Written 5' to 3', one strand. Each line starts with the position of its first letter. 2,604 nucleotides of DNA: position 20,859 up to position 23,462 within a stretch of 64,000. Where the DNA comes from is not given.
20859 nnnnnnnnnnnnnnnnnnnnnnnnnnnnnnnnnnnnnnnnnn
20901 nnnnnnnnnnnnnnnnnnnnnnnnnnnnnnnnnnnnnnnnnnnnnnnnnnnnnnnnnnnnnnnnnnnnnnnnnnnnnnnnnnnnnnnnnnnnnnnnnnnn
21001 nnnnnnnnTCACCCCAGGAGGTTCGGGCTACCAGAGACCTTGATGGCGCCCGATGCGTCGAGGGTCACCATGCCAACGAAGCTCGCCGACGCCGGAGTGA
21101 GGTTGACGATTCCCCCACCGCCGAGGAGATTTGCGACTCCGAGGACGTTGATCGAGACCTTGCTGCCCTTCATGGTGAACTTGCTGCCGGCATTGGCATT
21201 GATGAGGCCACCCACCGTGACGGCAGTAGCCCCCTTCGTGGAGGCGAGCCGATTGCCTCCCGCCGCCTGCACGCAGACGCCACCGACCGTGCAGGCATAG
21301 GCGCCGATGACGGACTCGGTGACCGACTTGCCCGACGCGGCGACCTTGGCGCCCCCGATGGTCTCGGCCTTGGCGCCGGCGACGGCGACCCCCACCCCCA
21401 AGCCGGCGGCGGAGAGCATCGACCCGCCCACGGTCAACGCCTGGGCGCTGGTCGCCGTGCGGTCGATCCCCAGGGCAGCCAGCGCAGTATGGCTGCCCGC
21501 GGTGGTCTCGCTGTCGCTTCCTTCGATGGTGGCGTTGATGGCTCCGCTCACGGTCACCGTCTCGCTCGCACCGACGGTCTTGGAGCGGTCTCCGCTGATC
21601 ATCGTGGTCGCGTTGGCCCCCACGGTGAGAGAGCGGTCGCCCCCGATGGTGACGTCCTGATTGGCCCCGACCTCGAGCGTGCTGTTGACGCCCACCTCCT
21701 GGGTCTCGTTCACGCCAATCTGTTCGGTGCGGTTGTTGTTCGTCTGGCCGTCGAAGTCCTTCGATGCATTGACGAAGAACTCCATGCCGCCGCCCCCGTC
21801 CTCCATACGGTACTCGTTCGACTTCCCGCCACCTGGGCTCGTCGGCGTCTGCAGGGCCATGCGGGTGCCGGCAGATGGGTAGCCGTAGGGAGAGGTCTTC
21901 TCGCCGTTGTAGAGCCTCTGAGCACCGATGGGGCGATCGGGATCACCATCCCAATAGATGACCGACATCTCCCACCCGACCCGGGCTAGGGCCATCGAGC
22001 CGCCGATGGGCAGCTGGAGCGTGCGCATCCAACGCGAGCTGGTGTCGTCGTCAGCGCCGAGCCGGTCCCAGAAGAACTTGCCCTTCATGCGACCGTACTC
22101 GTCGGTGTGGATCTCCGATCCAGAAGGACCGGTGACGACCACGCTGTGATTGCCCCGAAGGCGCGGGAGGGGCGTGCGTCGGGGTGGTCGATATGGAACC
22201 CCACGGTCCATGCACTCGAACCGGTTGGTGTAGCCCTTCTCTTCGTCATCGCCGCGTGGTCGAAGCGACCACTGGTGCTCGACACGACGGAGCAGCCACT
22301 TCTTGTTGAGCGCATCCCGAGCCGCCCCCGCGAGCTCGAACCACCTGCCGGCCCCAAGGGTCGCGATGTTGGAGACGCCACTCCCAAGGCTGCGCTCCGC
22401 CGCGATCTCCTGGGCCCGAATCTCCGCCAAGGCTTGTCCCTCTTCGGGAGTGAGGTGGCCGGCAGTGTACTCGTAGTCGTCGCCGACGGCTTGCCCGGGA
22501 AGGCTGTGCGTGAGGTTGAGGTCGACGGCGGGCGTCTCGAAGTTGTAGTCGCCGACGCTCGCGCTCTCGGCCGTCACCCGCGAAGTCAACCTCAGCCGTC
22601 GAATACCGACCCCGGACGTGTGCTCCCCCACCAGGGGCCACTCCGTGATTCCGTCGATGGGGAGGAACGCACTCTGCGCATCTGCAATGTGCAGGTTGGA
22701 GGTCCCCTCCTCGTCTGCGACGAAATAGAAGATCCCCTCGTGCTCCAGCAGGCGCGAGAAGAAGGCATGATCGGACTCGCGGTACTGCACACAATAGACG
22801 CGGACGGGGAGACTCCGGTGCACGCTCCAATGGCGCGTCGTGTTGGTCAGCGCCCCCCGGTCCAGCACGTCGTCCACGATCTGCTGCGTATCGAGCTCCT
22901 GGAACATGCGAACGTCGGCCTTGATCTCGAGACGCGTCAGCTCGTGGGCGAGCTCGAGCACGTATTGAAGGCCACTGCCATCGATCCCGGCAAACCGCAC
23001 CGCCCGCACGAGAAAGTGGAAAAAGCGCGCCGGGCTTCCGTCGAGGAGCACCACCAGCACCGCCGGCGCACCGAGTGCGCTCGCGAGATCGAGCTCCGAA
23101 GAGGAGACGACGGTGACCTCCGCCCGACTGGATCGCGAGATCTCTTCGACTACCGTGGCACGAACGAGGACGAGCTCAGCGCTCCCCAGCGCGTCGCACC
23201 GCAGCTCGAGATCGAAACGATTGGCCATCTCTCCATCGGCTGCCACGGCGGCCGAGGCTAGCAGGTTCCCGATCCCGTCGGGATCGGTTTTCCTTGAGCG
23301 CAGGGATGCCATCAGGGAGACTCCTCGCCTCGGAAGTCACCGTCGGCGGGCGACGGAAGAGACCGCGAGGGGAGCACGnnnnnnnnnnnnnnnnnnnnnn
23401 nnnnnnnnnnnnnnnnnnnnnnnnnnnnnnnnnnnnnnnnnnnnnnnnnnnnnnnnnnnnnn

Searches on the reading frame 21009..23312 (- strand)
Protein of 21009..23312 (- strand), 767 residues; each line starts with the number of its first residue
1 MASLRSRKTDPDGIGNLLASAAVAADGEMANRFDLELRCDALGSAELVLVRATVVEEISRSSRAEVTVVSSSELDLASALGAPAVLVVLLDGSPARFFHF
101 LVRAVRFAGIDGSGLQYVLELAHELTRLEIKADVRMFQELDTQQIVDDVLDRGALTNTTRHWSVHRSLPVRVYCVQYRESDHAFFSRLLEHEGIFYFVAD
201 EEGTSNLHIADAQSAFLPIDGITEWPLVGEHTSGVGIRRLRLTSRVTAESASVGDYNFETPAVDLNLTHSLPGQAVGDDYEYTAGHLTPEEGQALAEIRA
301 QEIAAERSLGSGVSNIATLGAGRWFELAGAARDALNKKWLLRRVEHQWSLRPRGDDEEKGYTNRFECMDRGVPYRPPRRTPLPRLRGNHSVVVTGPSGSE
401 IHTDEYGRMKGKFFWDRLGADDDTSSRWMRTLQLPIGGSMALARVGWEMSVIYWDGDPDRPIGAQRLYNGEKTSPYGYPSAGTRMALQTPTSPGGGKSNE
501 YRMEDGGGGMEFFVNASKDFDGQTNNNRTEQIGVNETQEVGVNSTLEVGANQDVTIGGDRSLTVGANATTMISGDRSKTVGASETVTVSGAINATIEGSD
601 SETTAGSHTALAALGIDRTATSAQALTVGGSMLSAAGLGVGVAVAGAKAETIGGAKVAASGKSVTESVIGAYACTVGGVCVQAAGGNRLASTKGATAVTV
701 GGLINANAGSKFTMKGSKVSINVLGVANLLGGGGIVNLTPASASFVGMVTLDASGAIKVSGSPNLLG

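Call 4: search_protein_families(library=pfam, proteins=[window:21009-23312:-], max_evalue=0.1)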
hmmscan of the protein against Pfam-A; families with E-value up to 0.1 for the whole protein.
window:21009-23312:- (767 aa): 3 families
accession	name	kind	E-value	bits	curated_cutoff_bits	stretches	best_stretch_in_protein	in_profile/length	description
PF05954.17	Phage_GPD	-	6.8e-65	219.7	30.1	1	56-348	2-301/305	Phage tail baseplate hub (GPD)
PF22178.3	Gp5_trimer_C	-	3.1e-27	95.4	30.9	2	486-592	2-108/112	Bacteriophage T4 gp5 C-terminal trimerisation domain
PF06715.18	Gp5_C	-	5.1e-05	23.6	20.4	3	558-581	1-24/24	Gp5 C-terminal repeat (3 copies)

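Call 5: search_protein_families(library=ncbifam, proteins=[window:21009-23312:-], max_evalue=0.1)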
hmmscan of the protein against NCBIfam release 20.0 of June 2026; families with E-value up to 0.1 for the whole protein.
window:21009-23312:- (767 aa): 2 families
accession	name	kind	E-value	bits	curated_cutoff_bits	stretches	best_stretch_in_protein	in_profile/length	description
TIGR03361.1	VI_Rhs_Vgr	subfamily_domain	7e-115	384.5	186.35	1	41-537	6-513/513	type VI secretion system tip protein TssI/VgrG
TIGR01646.1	vgr_GE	subfamily_domain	1.9e-85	287.6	121.8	1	49-518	3-479/480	type VI secretion system tip protein VgrG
